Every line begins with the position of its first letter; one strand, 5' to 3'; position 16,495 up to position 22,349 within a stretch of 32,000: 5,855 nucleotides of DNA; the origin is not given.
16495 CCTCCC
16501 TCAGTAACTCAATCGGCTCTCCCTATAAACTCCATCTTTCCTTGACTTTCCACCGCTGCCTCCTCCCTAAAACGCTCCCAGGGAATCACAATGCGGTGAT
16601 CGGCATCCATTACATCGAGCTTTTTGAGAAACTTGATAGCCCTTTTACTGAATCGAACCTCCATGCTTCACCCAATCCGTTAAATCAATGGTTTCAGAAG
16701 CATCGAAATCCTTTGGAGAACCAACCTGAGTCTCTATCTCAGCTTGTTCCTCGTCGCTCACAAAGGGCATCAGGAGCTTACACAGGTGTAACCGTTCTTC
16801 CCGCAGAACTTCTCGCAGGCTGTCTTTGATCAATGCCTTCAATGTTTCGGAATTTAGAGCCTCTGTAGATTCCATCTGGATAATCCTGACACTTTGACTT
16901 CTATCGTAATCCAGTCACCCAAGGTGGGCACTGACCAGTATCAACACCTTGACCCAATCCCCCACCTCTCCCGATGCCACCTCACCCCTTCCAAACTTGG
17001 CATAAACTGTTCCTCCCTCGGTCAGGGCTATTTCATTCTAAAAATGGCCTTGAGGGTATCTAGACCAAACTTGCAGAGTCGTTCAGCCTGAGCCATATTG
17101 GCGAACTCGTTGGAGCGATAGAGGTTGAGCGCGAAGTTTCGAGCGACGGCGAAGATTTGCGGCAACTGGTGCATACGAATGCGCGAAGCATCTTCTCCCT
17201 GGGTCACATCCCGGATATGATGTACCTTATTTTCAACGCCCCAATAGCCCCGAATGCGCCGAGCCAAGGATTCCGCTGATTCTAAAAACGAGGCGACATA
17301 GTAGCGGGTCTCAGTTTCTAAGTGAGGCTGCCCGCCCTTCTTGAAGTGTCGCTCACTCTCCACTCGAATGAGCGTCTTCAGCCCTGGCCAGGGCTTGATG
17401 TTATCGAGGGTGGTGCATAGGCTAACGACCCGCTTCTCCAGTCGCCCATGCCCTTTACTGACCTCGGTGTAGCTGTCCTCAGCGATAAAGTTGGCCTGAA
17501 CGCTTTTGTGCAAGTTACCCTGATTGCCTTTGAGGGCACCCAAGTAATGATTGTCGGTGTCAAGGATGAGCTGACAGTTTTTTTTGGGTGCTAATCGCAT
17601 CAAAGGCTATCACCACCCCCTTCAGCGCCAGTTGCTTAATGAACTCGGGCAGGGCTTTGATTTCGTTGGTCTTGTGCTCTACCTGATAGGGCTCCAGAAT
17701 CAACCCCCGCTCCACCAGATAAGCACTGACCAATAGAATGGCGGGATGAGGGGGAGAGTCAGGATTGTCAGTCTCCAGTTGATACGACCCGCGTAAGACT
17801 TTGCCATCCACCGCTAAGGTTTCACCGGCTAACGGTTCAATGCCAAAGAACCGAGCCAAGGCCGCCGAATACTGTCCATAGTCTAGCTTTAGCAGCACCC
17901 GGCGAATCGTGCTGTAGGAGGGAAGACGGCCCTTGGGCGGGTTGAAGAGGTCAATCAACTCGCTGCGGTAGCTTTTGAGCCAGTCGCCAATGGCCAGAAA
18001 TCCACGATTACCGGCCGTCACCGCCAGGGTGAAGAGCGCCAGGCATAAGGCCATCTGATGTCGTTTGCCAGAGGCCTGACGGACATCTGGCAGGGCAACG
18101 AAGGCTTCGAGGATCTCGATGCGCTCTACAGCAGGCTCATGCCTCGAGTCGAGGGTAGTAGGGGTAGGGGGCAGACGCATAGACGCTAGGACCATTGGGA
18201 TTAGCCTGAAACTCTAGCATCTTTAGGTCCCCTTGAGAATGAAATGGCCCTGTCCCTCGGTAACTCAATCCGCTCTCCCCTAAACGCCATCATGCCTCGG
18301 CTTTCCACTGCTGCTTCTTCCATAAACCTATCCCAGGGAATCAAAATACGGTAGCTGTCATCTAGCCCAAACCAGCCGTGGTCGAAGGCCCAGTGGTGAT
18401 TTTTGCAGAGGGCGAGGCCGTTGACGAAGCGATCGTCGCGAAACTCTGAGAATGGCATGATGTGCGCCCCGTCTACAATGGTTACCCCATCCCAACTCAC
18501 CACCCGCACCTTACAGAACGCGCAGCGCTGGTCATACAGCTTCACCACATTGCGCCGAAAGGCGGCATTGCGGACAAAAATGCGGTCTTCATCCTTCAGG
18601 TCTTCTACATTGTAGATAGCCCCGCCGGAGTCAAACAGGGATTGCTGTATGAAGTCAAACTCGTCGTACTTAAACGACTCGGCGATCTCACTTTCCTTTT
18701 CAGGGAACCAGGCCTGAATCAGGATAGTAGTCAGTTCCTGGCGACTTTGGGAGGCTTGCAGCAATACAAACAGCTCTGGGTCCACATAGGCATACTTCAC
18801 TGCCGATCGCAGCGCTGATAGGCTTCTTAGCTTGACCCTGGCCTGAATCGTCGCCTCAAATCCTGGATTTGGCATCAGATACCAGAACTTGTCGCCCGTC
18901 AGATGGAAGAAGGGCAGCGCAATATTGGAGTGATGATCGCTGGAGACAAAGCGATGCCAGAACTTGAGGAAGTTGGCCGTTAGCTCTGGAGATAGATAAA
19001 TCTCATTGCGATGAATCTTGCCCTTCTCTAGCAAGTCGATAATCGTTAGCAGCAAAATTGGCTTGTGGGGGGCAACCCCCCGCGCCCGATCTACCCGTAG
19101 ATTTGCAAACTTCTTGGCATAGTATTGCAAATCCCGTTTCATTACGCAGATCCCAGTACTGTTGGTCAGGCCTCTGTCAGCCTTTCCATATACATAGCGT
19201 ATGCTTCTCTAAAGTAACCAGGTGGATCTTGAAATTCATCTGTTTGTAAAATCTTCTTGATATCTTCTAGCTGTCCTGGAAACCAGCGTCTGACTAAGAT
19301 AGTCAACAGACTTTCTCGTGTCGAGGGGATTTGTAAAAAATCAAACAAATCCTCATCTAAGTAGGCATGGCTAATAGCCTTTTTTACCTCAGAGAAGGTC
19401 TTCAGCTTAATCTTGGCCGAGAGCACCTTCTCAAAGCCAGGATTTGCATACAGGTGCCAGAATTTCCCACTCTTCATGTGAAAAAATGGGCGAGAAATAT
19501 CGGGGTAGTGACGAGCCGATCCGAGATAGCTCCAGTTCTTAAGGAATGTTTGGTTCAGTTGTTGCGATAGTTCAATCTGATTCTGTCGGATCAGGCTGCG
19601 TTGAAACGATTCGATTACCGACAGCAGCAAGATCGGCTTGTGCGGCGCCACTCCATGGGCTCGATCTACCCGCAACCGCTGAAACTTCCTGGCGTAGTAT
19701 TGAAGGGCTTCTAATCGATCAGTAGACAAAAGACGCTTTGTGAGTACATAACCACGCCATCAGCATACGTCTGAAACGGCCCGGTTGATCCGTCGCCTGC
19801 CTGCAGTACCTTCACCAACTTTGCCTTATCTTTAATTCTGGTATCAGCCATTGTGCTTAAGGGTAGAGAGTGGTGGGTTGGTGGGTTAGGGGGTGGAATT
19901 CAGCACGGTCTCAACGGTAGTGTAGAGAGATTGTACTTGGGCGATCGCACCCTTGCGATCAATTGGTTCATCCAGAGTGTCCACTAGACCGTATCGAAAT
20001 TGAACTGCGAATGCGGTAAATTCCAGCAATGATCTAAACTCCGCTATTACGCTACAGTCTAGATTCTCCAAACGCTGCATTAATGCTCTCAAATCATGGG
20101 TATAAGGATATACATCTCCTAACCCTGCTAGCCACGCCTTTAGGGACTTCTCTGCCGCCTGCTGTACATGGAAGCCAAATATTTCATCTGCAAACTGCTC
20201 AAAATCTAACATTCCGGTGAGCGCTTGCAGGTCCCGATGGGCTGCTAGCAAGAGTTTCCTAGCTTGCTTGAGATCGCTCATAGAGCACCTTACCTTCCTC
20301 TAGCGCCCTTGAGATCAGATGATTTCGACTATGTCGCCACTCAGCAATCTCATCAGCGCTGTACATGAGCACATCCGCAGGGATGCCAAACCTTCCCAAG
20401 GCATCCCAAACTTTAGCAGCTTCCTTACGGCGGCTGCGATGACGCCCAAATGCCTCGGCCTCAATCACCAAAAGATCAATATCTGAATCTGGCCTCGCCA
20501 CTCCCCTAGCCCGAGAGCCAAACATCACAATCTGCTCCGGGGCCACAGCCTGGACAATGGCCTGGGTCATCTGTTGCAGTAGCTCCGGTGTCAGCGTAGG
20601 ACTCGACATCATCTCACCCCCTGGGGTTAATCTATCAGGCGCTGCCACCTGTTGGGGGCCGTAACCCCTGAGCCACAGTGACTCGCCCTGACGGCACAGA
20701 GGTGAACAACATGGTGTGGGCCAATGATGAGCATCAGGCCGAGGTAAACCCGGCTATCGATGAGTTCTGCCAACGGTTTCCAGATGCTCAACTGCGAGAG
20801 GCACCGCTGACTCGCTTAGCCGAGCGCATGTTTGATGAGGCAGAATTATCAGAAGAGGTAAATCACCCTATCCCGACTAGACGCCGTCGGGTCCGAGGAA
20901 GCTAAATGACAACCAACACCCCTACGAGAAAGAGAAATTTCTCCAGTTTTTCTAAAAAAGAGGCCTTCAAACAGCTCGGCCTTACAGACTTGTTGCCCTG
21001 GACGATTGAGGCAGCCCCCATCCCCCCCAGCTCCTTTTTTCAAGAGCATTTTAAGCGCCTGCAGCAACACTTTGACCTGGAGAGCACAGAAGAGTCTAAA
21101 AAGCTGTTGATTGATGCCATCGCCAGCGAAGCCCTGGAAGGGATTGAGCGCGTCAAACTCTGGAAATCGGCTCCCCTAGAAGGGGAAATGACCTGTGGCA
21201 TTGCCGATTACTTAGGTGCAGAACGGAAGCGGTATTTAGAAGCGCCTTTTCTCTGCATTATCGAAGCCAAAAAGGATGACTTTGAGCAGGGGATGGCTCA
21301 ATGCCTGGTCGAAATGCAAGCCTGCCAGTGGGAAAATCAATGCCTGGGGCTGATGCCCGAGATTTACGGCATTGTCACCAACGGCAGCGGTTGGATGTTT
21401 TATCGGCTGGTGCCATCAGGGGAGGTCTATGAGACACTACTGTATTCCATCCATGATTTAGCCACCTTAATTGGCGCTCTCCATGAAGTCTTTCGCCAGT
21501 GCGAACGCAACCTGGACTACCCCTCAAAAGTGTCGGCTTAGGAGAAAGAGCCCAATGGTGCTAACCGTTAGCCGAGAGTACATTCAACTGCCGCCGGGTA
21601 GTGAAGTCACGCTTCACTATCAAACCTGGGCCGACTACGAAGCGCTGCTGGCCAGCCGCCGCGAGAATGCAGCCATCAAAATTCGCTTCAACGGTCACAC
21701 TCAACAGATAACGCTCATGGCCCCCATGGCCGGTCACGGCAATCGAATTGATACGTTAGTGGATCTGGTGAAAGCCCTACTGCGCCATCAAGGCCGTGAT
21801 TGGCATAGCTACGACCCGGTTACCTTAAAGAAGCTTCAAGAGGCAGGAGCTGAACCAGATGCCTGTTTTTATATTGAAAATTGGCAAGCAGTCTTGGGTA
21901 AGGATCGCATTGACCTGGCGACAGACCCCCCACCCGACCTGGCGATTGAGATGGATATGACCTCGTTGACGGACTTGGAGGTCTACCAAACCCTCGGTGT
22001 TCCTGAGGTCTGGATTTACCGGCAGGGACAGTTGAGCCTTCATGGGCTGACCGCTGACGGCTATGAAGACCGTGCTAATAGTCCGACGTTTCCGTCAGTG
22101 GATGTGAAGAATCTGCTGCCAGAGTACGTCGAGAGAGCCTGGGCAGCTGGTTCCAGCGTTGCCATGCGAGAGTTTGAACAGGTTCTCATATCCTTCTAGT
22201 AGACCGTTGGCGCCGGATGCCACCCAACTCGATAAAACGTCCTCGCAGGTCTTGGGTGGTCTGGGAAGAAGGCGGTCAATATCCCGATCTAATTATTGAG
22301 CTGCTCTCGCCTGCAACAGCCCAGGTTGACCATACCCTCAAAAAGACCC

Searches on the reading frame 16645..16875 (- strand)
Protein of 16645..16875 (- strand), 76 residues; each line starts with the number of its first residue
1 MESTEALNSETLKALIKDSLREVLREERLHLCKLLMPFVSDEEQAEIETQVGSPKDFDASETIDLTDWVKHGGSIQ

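Call 73: search_protein_families(library=pfam, proteins=[window:16645-16875:-], max_evalue=0.01)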
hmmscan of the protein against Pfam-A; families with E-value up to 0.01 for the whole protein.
window:16645-16875:- (76 aa): 1 family
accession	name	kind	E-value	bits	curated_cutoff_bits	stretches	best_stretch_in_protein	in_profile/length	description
PF25734.1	RelB_like_antitoxin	-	0.00027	21.1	27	1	6-28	3-25/43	Putative antitoxin family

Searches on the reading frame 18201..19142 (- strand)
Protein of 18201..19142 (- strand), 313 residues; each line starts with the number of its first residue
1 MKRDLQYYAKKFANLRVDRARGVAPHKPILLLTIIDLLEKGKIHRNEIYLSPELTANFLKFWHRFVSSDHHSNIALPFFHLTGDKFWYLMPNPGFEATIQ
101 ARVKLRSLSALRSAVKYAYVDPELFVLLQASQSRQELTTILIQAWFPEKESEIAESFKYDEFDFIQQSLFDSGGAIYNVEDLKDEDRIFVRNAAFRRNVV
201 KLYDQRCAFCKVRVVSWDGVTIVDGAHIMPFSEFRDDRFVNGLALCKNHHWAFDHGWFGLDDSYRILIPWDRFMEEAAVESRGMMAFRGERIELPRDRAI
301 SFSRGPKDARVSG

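Call 4: search_protein_families(library=pfam, proteins=[window:18201-19142:-], max_evalue=1)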
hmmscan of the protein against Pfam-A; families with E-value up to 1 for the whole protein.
window:18201-19142:- (313 aa): 2 families
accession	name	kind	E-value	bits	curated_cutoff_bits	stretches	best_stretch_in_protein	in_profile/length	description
PF13391.12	HNH_2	-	2.8e-10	40.3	21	1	207-261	1-66/66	HNH endonuclease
PF18634.6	RXLR_WY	-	0.082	13.2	26.7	1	118-141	10-33/51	RXLR phytopathogen effector protein WY-domain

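Call 5: search_protein_families(library=ncbifam, proteins=[window:18201-19142:-], max_evalue=1)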
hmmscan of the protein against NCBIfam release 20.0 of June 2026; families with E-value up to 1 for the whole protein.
window:18201-19142:- (313 aa): 2 families
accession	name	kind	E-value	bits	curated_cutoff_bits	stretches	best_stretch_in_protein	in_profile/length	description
NF045808.1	PT-DNA_restrict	exception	2.2e-29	102.5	180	1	10-299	5-267/284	phosphorothioated DNA-binding restriction endonuclease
NF045952.1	MAG4270_fam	hypoth_equivalog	0.17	10.9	53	0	168-261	217-323/366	MAG4270 family putative restriction endonuclease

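Call 6: search_protein_families(library=padloc, proteins=[window:18201-19142:-], max_evalue=1)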
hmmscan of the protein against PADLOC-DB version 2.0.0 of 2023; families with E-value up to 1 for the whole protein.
window:18201-19142:- (313 aa): 3 families
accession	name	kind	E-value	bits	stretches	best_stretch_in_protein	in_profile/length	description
PDLC04132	HNH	-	1.1e-12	45.6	1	177-296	139-255/286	-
PDLC03546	HNH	-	1.3e-06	25.7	1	190-296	157-260/282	Type II restriction enzyme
PDLC00354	PtuB1|PtuB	-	0.049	11.3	1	200-240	44-83/204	Unknown function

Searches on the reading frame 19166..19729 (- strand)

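Call 34: search_protein_families(library=pfam, proteins=[window:19166-19729:-], max_evalue=1)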
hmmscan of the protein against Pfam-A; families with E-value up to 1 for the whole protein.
window:19166-19729:- (187 aa): 1 family
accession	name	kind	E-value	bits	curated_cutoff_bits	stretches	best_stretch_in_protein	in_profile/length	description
PF11573.13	Med23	-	0.01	14.1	25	1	23-87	614-677/1304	Mediator complex subunit 23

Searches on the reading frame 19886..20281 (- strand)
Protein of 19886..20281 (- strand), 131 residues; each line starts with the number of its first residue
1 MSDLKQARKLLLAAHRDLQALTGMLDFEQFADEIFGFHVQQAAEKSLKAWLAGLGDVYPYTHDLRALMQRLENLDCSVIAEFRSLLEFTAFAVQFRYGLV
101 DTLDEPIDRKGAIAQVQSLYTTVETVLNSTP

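Call 73: search_protein_families(library=pfam, proteins=[window:19886-20281:-], max_evalue=0.01)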
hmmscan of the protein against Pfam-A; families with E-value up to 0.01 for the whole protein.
window:19886-20281:- (131 aa): 1 family
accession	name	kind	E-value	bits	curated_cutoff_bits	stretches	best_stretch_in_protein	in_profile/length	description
PF05168.19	HEPN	-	2.7e-13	50.6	22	1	8-124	2-115/117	HEPN domain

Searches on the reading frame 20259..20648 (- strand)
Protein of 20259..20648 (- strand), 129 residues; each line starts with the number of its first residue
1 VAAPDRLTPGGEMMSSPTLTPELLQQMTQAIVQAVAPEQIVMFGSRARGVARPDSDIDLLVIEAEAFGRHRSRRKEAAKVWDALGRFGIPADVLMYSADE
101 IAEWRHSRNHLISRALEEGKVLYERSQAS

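Call 73: search_protein_families(library=pfam, proteins=[window:20259-20648:-], max_evalue=0.01)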
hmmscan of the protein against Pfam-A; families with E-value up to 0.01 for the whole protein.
window:20259-20648:- (129 aa): 4 families
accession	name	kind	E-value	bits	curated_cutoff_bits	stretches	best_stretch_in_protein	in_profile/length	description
PF01909.29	NTP_transf_2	-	4e-11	43.6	21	1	33-109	10-85/93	Nucleotidyltransferase domain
PF18765.7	Polbeta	-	4.5e-11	43.2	26.9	1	29-127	5-92/93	Polymerase beta, Nucleotidyltransferase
PF22600.2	MTPAP-like_central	-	0.00039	21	27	1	23-79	25-78/139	Poly(A) RNA polymerase, mitochondrial-like, central palm domain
PF03445.19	DUF294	-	0.0036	17.6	21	1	22-108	34-121/138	Putative nucleotidyltransferase DUF294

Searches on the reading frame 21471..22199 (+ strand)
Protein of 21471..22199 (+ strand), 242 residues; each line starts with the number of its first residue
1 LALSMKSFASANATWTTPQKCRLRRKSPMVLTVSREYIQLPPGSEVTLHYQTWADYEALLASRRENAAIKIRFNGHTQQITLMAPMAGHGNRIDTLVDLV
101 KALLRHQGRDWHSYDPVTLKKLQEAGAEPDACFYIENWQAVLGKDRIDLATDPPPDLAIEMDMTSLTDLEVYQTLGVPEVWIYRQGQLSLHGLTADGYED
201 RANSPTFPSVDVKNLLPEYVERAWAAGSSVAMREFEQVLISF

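Call 73: search_protein_families(library=pfam, proteins=[window:21471-22199:+], max_evalue=0.01)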
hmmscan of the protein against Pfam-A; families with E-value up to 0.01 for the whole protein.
window:21471-22199:+ (242 aa): 1 family
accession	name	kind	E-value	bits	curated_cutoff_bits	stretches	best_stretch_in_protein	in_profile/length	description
PF05685.18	Uma2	-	1.7e-18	67.2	27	1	53-217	1-165/172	Putative restriction endonuclease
